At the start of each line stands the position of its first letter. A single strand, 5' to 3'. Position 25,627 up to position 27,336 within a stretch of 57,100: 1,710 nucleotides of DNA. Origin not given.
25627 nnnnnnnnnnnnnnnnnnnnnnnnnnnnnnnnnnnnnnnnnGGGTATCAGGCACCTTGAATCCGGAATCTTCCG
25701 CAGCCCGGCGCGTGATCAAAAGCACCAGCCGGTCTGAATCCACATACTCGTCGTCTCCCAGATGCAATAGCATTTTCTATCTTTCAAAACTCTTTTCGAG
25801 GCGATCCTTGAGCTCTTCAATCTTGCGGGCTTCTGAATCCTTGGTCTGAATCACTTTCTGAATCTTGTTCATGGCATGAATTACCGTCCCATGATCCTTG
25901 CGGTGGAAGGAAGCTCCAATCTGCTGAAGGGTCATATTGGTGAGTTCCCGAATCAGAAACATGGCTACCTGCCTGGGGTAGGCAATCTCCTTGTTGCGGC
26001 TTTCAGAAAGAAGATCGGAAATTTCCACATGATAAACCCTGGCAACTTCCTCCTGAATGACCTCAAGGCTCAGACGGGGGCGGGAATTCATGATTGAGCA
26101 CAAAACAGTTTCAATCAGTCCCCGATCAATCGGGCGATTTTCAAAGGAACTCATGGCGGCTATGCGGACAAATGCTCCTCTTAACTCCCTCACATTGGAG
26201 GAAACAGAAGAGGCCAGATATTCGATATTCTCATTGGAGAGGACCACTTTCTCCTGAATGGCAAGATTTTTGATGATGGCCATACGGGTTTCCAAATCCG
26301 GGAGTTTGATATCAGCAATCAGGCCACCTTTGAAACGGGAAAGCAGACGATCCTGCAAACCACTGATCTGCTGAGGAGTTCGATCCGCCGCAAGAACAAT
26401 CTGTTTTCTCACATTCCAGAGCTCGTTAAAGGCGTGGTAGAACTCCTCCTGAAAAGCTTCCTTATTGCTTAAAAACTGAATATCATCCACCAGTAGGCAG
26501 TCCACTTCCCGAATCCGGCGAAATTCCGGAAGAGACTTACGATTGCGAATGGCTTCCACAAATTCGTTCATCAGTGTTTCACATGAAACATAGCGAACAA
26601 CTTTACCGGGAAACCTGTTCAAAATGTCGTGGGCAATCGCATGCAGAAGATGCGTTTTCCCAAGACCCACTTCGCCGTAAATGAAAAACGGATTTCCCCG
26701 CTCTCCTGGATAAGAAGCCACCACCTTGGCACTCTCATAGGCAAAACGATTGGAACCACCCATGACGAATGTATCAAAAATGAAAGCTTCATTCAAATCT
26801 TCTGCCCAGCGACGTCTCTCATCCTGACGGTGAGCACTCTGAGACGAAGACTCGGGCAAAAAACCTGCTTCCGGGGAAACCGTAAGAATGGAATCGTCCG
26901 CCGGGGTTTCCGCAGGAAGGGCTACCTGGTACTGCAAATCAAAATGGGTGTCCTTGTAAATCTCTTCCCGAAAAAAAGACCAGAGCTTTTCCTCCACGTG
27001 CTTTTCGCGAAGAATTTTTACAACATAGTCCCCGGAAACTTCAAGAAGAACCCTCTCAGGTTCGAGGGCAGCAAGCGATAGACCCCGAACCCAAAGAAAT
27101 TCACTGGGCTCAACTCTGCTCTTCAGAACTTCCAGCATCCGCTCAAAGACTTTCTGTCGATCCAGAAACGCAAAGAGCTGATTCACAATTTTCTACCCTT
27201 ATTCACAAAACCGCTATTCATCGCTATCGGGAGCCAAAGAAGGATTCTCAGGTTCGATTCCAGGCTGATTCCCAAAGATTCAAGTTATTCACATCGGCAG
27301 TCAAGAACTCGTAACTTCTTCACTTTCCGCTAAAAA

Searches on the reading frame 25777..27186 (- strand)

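Call 10: search_protein_families(library=ncbifam, proteins=[window:25777-27186:-], max_evalue=0.00001)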
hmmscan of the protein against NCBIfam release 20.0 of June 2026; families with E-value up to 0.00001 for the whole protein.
window:25777-27186:- (469 aa): 12 families
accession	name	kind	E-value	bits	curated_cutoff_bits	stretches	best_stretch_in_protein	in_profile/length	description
TIGR00362.1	DnaA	equivalog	2e-132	442.4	343.9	1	15-463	2-437/437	chromosomal replication initiator protein DnaA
NF001154.0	PRK00149.3-3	equivalog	1.6e-84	284.5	410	1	115-465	101-460/462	chromosomal replication initiator protein DnaA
NF009087.0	PRK12422.1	equivalog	4.5e-55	187.6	657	1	129-467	102-447/455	chromosomal replication initiator protein DnaA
TIGR03420.1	DnaA_homol_Hda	equivalog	4.8e-26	91.7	194.8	1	133-362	10-225/226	DnaA regulatory inactivator Hda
NF005304.0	PRK06835.1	equivalog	7e-15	54.9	215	1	154-287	174-307/330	ATP-binding protein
NF038214.1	IS21_help_AAA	equivalog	1.9e-13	50.7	200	1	164-269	90-192/232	IS21-like element helper ATPase IstB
NF006505.0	PRK08939.1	equivalog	2.2e-08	33.7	228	1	153-236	144-226/306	primosomal protein DnaI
NF005992.0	PRK08116.1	subfamily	3e-08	33.2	189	1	137-276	84-227/269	hypothetical protein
NF005982.0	PRK08084.1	equivalog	2.3e-07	30.6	268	1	154-324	35-195/235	DnaA inactivator Hda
NF006486.0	PRK08903.1-6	equivalog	6e-07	29.2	307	1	150-326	22-180/222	DnaA regulatory inactivator Hda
NF005378.0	PRK06921.1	subfamily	6.9e-07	28.6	207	1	153-284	106-239/266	hypothetical protein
NF006571.0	PRK09087.1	equivalog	8.3e-06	25.7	297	0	227-367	88-225/228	DnaA regulatory inactivator HdaA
